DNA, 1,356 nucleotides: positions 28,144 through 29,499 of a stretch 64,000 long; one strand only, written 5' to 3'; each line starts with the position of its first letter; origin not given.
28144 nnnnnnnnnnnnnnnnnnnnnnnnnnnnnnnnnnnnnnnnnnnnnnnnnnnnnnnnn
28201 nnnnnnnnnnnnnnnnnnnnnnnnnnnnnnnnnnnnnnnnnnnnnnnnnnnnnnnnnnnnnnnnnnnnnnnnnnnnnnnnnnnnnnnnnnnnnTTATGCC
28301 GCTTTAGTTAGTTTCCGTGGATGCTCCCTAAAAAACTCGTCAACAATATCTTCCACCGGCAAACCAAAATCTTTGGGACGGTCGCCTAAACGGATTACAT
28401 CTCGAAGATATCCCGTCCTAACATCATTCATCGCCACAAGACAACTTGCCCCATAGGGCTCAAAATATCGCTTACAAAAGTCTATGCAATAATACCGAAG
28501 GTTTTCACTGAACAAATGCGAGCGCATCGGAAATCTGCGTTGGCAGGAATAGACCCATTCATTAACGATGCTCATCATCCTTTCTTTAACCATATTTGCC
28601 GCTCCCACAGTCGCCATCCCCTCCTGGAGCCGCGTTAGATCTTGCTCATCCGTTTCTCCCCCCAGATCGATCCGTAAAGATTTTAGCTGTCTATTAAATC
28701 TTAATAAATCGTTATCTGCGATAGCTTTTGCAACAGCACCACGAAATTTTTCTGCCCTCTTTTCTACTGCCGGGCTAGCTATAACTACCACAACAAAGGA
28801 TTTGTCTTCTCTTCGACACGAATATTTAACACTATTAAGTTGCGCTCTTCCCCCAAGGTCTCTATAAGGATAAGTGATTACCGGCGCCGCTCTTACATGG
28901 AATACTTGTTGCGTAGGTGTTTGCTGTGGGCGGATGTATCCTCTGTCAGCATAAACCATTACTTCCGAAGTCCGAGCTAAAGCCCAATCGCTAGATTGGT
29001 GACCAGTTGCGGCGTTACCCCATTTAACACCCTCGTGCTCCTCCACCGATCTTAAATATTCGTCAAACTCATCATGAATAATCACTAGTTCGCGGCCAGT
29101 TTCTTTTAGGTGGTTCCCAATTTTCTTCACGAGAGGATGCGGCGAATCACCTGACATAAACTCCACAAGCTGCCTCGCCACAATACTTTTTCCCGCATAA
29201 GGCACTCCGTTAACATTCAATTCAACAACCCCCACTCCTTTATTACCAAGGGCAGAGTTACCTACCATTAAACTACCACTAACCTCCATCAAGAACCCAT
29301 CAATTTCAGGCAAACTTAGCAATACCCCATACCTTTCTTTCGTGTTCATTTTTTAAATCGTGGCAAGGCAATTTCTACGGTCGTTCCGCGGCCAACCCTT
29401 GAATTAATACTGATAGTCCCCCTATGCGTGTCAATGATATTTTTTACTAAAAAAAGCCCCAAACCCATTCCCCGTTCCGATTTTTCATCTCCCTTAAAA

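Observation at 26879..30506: Apparently GC-richer block: histidine phosphatase plus P-loop protein translationally coupled to a GAF histidine kinase, convergent with an OmpR regulator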

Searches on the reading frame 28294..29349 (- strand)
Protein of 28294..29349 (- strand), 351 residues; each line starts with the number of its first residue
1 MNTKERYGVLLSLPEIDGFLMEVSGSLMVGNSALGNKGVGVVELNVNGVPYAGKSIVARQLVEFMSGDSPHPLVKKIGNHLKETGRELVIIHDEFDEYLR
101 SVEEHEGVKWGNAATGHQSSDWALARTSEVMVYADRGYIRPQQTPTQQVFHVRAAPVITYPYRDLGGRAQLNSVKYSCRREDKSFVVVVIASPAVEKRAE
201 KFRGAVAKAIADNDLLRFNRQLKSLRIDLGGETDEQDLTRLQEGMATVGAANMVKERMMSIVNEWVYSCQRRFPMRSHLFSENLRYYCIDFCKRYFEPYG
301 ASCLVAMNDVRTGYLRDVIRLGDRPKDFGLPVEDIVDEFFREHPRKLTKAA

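Call 3: search_protein_families(library=pfam, proteins=[window:28294-29349:-], max_evalue=0.1)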
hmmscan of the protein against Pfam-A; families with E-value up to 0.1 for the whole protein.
window:28294-29349:- (351 aa): 0 families

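Call 4: search_protein_families(library=ncbifam, proteins=[window:28294-29349:-], max_evalue=0.1)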
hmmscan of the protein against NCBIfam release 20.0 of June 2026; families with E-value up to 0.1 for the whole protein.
window:28294-29349:- (351 aa): 0 families

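Call 6: find_homologous_proteins(query=window:28294-29349:-, max_evalue=0.001)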
Query window:28294-29349:- (351 aa): 1 proteins with E <= 0.001 among 1571 candidates.
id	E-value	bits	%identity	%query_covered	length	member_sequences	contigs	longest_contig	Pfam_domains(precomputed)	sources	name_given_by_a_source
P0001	3.4e-235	797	100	100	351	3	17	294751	-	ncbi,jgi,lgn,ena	-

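Call 7: search_solved_structures(query=window:28294-29349:-, max_evalue=10, show_alignments=2)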
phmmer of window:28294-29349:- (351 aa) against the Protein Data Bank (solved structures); distinct sequences matched with E-value up to 10: 2.
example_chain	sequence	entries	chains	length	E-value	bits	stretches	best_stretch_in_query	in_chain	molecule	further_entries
3lvt_A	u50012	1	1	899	1.5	11.1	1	83-142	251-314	Glycosyl hydrolase, family 38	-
5kbp_A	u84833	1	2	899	1.5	11.1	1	83-142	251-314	Glycosyl hydrolase, family 38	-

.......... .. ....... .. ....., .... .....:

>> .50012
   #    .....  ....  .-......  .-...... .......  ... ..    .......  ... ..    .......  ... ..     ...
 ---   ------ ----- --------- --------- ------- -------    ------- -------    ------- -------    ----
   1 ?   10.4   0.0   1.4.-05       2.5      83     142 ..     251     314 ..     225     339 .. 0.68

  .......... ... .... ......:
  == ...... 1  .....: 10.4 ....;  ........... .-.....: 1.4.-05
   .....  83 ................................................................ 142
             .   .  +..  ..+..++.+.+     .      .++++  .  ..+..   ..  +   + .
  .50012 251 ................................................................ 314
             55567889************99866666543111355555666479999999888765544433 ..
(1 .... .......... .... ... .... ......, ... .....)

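Call 9: find_encoding_contigs(protein=P0001, flank=6000, max_places=10)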
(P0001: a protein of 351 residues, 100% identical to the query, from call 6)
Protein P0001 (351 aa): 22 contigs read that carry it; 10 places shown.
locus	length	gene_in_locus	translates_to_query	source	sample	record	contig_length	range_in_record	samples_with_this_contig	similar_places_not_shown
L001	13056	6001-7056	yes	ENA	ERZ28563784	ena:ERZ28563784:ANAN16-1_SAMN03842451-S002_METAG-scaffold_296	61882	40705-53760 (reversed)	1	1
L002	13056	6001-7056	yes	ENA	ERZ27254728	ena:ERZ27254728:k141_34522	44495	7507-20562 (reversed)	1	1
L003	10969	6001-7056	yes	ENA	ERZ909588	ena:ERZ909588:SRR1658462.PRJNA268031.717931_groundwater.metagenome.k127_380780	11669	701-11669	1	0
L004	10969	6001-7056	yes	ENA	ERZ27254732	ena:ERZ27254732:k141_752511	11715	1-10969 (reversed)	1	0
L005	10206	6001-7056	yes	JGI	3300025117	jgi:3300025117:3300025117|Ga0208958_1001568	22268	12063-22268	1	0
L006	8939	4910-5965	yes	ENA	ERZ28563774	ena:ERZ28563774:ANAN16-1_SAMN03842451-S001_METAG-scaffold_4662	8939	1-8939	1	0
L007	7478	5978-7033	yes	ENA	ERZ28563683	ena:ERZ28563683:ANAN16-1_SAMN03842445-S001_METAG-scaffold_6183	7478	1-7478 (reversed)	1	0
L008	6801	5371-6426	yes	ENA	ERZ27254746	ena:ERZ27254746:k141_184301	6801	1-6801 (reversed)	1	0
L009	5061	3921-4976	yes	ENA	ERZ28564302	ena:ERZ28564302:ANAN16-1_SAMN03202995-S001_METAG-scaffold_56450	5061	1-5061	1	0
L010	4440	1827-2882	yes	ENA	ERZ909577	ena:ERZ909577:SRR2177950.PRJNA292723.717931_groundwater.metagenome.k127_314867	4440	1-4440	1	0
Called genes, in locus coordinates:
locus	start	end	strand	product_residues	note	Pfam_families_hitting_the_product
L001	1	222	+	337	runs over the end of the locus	PF00152:tRNA-synt_2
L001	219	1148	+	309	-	PF00768:Peptidase_S11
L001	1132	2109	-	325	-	-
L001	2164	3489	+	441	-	PF00749:tRNA-synt_1c, PF19269:Anticodon_2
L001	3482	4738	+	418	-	PF00275:EPSP_synthase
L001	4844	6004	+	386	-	PF01590:GAF (weak), PF13185:GAF_2, PF13492:GAF_3 (weak), PF00512:HisKA, PF02518:HATPase_c, PF14501:HATPase_c_5 (weak)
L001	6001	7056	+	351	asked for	-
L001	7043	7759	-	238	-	PF00300:His_Phos_1 (weak)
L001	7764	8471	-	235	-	PF00072:Response_reg, PF00486:Trans_reg_C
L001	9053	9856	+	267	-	PF08787:Alginate_lyase2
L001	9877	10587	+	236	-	PF04029:2-ph_phosp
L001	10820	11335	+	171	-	PF00293:NUDIX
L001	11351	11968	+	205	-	PF00753:Lactamase_B, PF19583:ODP (weak)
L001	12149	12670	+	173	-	PF00929:RNase_T, PF16473:Rv2179c-like (weak)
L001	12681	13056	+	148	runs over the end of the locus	PF02502:LacAB_rpiB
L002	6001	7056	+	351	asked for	-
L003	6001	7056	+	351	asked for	-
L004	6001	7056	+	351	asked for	-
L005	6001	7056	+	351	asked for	-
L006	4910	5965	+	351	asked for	-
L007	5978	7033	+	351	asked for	-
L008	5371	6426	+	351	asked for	-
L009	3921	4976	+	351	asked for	-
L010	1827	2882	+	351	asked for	-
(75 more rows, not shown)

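Call 26: search_protein_representatives(protein=window:28294-29349:-)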
Query: 351 residues. Proteins with E-value up to 0.001 (for the whole library): 1; up to 1e-10: 1; up to 1e-30: 1. The best 1 are listed.
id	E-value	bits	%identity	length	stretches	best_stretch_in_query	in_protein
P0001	1.1e-235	797.4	100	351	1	1-351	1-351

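Call 28: predict_structure(protein=window:28294-29349:-)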
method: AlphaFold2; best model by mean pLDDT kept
length: 351 residues; sequences in the alignment: 1
mean_pLDDT: 33.2   pTM: 0.21
mean pLDDT of the five models: 33.2, 31.2, 30.5, 28.6, 28.3
residues with pLDDT >= 90: 0; 70-90: 0; 50-70: 12; < 50: 339
segments of 3 or more residues with pLDDT < 50: 1-283, 298-351
pLDDT, mean of each block of 10 residues (from residue 1): 26 26 29 29 30 28 36 41 37 34 33 25 23 25 23 25 26 24 27 30 37 31 30 36 34 39 45 43 50 49 40 36 35 43 37 29
secondary structure, 60 per line:
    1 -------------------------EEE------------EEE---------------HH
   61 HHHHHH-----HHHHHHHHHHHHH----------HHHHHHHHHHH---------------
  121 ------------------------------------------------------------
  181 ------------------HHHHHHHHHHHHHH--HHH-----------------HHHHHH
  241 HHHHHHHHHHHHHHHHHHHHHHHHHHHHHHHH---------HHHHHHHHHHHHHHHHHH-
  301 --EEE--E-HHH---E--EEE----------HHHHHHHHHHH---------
elements in order: E26-28 E41-43 H59-66 H72-84 H95-105 H199-212 H235-272 H282-299 E303-305 E319-321 H332-342

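Call 30: search_protein_families(library=pfam, proteins=[P0001], max_evalue=10)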
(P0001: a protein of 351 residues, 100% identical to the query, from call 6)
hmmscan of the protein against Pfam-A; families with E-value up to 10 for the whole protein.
P0001 (351 aa): 0 families

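Call 33: find_encoding_contigs(protein=P0004, flank=8000, max_places=3)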
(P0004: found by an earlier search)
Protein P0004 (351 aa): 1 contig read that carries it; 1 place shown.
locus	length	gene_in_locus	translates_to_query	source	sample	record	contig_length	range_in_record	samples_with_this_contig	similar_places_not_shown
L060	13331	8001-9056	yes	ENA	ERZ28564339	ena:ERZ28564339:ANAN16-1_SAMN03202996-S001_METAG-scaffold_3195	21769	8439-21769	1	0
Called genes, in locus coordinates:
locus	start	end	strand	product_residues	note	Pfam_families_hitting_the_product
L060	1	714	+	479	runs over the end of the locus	PF13328:HD_4, PF04607:RelA_SpoT, PF02824:TGS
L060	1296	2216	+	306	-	PF00152:tRNA-synt_2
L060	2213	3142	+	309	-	PF00768:Peptidase_S11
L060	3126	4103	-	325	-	-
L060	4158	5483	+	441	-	PF00749:tRNA-synt_1c, PF19269:Anticodon_2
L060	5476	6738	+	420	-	-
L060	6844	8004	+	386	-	PF01590:GAF (weak), PF13185:GAF_2, PF13492:GAF_3 (weak), PF00512:HisKA, PF02518:HATPase_c, PF14501:HATPase_c_5 (weak)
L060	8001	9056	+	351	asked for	-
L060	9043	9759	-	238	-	PF00300:His_Phos_1 (weak)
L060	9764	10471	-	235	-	PF00072:Response_reg, PF00486:Trans_reg_C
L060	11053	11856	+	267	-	PF08787:Alginate_lyase2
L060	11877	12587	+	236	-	PF04029:2-ph_phosp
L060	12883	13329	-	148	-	?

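Call 42: search_solved_structures(query=A2, max_evalue=10, show_alignments=2)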
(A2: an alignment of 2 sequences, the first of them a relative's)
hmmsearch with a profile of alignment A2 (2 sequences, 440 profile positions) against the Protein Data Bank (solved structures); distinct sequences matched with E-value up to 10: 5.
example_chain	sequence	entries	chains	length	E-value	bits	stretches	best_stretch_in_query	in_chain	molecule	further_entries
4jf3_A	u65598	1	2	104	0.094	14.7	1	6-74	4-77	Envelope glycoprotein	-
6cg7_A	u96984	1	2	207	0.27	13.2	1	35-82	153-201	Cadherin-22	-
2bbo_A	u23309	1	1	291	1.3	11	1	70-186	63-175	Cystic fibrosis transmembrane conductance regulator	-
1xmj_A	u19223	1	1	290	1.4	10.8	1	70-186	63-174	Cystic fibrosis transmembrane conductance regulator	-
6wbs_A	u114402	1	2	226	1.7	10.5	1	70-166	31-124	Cystic fibrosis transmembrane conductance regulator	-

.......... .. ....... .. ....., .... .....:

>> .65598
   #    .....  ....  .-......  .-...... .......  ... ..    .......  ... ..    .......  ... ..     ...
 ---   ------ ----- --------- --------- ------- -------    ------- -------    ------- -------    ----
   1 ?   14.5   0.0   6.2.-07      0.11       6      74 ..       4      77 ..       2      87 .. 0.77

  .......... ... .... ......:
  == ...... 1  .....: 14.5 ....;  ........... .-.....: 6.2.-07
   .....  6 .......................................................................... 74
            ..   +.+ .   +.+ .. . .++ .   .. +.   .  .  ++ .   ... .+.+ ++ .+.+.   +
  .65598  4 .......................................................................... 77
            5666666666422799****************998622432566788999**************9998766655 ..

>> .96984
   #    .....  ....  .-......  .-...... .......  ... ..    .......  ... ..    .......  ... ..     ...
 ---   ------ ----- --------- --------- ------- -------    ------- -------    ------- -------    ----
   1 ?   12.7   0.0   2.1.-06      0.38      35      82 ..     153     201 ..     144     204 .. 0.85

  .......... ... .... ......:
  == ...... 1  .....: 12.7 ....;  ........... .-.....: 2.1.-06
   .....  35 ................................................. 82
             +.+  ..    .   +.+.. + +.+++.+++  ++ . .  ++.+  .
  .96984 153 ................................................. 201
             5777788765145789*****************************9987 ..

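Call 45: search_protein_families(library=padloc, proteins=[P0001], max_evalue=1)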
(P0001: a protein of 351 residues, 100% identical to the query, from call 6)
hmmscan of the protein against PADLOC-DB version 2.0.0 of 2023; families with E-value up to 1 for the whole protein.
P0001 (351 aa): 1 family
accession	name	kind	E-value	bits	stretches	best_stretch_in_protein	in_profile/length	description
PDLC03590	Specificity_II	-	0.024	12.5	1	181-223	135-178/227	Type II specificity subunit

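Call 46: search_protein_families(library=phrogs, proteins=[P0001], max_evalue=1)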
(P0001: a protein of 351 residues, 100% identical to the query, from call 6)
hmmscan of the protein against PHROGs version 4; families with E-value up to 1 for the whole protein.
P0001 (351 aa): 0 families

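Call 57: predict_structure(alignment_id=A2)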
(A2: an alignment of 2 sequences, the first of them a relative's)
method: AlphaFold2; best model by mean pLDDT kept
length: 351 residues; sequences in the alignment: 2
mean_pLDDT: 38.5   pTM: 0.36
mean pLDDT of the five models: 38.5, 35.5, 33.8, 30.1, 26.9
residues with pLDDT >= 90: 0; 70-90: 0; 50-70: 57; < 50: 294
segments of 3 or more residues with pLDDT < 50: 1-159, 161-184, 215-230, 232-235, 240-242, 244-257, 259-263, 267-279, 298-301, 310-351
pLDDT, mean of each block of 10 residues (from residue 1): 26 27 26 25 26 28 35 39 34 31 31 23 22 24 35 46 38 30 49 51 57 48 42 48 48 48 48 42 56 50 53 45 38 39 39 28
secondary structure, 60 per line:
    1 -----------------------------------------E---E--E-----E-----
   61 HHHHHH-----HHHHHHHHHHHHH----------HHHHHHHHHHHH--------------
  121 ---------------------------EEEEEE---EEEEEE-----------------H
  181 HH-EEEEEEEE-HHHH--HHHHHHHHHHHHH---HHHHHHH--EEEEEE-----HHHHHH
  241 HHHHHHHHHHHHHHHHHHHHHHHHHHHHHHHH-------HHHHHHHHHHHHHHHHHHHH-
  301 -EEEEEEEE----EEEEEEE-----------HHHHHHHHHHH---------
elements in order: H61-66 H72-84 H95-106 E148-153 E157-162 E184-191 H193-196 H199-211 H215-221 E224-229 H235-272 H280-299 E302-309 E314-320 H332-342
